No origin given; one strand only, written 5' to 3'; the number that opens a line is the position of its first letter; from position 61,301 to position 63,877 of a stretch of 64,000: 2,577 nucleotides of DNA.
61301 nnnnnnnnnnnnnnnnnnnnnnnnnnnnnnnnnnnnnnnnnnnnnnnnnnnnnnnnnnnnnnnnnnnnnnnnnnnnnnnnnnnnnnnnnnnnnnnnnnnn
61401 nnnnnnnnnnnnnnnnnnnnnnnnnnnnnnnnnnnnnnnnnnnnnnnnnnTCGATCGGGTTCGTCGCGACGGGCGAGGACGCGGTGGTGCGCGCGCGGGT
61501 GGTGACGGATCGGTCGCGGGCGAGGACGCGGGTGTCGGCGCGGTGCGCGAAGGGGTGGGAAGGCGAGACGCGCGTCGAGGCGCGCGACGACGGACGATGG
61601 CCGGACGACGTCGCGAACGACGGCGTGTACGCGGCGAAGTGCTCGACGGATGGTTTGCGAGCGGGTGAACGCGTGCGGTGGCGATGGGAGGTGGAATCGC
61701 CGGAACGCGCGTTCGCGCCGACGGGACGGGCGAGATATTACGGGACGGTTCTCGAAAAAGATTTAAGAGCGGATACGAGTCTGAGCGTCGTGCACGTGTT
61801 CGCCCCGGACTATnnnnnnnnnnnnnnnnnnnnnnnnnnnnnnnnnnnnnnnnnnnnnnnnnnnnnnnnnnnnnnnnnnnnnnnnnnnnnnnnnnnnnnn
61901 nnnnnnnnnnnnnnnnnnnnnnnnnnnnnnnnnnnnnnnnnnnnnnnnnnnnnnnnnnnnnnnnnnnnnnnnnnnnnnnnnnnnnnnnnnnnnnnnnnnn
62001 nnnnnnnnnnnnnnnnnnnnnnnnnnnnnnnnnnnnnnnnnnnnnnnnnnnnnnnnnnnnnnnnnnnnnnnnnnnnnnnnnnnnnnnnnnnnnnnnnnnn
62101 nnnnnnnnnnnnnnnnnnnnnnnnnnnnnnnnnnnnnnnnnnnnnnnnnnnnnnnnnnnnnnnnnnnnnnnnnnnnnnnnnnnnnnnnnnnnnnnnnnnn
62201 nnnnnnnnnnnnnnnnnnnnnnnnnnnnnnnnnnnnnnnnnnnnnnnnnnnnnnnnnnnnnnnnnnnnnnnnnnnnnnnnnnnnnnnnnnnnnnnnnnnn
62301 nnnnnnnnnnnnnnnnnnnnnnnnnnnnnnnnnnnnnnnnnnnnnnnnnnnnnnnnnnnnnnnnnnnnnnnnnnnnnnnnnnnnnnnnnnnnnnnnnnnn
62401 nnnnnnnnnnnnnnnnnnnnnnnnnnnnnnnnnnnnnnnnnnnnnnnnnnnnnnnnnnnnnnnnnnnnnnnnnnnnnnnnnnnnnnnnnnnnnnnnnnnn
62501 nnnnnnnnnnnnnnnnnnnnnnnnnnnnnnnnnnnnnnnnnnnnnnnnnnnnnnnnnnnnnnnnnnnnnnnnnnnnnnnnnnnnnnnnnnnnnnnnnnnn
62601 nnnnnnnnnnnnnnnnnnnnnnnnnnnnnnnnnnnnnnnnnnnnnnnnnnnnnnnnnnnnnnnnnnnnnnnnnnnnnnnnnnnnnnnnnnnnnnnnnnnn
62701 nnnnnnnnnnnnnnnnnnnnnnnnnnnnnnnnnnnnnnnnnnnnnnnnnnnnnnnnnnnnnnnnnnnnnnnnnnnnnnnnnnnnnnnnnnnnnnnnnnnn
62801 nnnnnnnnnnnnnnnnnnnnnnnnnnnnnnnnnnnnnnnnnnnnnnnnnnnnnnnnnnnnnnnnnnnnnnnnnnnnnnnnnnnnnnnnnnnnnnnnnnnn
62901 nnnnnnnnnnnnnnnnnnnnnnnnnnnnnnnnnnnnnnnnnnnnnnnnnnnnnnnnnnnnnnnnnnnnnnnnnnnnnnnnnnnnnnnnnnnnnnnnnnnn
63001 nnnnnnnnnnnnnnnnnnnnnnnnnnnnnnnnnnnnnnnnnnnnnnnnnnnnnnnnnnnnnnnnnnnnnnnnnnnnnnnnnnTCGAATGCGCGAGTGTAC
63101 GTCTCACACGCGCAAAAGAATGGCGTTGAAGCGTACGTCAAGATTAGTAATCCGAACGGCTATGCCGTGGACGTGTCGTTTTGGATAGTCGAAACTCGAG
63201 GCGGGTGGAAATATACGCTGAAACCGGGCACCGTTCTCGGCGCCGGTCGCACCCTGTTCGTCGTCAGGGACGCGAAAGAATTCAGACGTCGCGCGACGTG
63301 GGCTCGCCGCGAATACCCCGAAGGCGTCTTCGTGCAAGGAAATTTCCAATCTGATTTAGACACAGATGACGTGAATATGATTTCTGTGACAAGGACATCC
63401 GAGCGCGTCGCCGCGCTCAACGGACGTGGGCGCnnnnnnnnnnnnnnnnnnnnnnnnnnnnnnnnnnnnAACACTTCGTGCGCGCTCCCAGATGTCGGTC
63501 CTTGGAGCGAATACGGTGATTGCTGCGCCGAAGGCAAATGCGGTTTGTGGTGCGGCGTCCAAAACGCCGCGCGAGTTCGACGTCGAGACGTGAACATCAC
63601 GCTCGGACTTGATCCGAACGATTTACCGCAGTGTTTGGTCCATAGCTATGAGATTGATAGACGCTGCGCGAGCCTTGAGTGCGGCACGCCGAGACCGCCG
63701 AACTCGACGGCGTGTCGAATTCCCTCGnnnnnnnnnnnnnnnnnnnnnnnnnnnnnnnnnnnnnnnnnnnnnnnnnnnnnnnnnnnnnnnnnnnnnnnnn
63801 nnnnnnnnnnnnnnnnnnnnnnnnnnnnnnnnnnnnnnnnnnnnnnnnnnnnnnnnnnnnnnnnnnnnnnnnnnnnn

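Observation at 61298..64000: Secreted CotH-kinase / lamin-tail / TSP1-like protein missed by the ORF track because it is 3' truncated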

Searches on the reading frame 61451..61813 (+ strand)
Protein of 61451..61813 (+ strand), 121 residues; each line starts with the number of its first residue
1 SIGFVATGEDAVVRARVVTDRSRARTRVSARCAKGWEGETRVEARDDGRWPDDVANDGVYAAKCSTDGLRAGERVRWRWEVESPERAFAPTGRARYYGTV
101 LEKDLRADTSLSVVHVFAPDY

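Call 66: search_protein_families(library=pfam, proteins=[window:61451-61813:+], max_evalue=10)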
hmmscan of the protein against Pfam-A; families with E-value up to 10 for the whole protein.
seq(121 aa): 1 family
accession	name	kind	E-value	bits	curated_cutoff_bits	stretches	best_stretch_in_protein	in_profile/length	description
PF10633.15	NPCBM_assoc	-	0.052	14.2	24.4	1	65-89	42-66/78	NPCBM-associated, NEW3 domain of alpha-galactosidase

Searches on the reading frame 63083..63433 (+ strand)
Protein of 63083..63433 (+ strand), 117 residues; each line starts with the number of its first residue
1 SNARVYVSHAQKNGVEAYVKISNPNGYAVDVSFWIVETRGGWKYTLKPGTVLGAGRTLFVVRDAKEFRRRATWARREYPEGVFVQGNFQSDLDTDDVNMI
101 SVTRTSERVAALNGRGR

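Call 79: search_solved_structures(query=A7, max_evalue=1, show_alignments=1)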
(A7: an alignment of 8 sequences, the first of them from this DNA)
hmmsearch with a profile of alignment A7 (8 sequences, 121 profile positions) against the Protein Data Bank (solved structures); distinct sequences matched with E-value up to 1: 4.
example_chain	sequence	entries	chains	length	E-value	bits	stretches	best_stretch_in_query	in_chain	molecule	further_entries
1xbf_A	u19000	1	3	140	0.27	14.2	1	11-50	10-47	Clostridium acetobutylicum Q97KL0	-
1vmh_A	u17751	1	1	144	0.28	14.2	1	11-50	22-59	Uncharacterized conserved protein YjbQ/UPF0047 family, ortholog yugU B.subtilis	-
8ji0_A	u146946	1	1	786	0.35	13.9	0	26-53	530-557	Maltose/maltodextrin-binding periplasmic protein,Hemorrhagic toxin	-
5umi_C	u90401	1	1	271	0.89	12.6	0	24-55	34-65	Toxin A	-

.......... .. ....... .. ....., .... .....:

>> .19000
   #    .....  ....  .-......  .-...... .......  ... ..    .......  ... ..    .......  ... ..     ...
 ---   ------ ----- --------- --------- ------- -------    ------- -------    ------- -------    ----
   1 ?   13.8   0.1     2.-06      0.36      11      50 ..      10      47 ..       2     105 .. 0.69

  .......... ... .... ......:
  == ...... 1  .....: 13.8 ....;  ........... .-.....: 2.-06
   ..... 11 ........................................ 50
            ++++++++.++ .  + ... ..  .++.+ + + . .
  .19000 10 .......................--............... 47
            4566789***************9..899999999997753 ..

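Call 80: search_protein_families(library=pfam, alignment_id=A7, max_evalue=0.01)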
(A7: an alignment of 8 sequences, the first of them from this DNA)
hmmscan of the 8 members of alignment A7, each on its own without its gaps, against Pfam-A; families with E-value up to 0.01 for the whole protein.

A. member 1, seq(117 aa): 1 family
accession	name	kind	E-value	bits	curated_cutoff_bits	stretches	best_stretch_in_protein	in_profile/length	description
PF00932.25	LTD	-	2.3e-07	31.6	34.3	1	9-76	12-74/109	Lamin Tail Domain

B. families by the number of members that match (of 8 scanned): 1 family
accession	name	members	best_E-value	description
PF00932.25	LTD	8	2.6e-16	Lamin Tail Domain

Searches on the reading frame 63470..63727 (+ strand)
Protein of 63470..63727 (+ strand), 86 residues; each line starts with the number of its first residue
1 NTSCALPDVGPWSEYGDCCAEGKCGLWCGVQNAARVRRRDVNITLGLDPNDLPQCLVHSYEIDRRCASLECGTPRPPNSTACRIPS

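Call 27: search_solved_structures(query=A2, max_evalue=10, show_alignments=3)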
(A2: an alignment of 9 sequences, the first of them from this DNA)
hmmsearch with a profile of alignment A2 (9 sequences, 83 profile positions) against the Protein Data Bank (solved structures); distinct sequences matched with E-value up to 10: 2.
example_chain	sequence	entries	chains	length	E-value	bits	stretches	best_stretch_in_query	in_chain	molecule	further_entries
9cpc_5Q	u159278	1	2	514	0.58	13.5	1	11-63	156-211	Cilia- and flagella-associated protein 53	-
7vsp_A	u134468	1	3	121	6.5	10.2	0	5-44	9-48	Zinc finger protein CONSTANS-LIKE 2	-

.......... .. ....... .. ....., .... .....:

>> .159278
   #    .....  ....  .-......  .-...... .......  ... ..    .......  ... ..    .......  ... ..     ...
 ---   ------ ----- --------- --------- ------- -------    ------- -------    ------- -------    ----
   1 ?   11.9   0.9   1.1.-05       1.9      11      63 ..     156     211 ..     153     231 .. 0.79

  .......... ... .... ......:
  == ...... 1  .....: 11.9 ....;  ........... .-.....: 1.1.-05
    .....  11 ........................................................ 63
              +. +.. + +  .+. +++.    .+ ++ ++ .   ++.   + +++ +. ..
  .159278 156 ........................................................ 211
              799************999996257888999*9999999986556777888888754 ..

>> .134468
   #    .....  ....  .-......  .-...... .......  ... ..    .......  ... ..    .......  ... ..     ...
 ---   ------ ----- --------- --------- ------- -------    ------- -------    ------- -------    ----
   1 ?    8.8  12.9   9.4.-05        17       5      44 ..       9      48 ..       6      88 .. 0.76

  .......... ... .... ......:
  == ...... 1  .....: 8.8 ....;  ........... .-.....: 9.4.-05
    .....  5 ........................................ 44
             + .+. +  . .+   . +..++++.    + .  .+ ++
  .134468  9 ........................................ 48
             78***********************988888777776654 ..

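Call 28: search_protein_families(library=pfam, alignment_id=A2, max_evalue=10)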
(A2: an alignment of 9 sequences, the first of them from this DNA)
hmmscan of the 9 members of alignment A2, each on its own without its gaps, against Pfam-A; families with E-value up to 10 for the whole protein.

A. member 1, seq(86 aa): 1 family
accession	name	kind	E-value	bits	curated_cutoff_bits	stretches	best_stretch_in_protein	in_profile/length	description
PF18721.6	CxC6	-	0.49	11.1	27.5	1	55-85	29-58/66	CxC6 like cysteine cluster associated with KDZ transposases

B. families by the number of members that match (of 9 scanned): 3 families
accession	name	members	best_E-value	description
PF14789.11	THDPS_M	1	0.16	Tetrahydrodipicolinate N-succinyltransferase middle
PF18721.6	CxC6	1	0.49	CxC6 like cysteine cluster associated with KDZ transposases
PF19028.6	TSP1_spondin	1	1.3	Spondin-like TSP1 domain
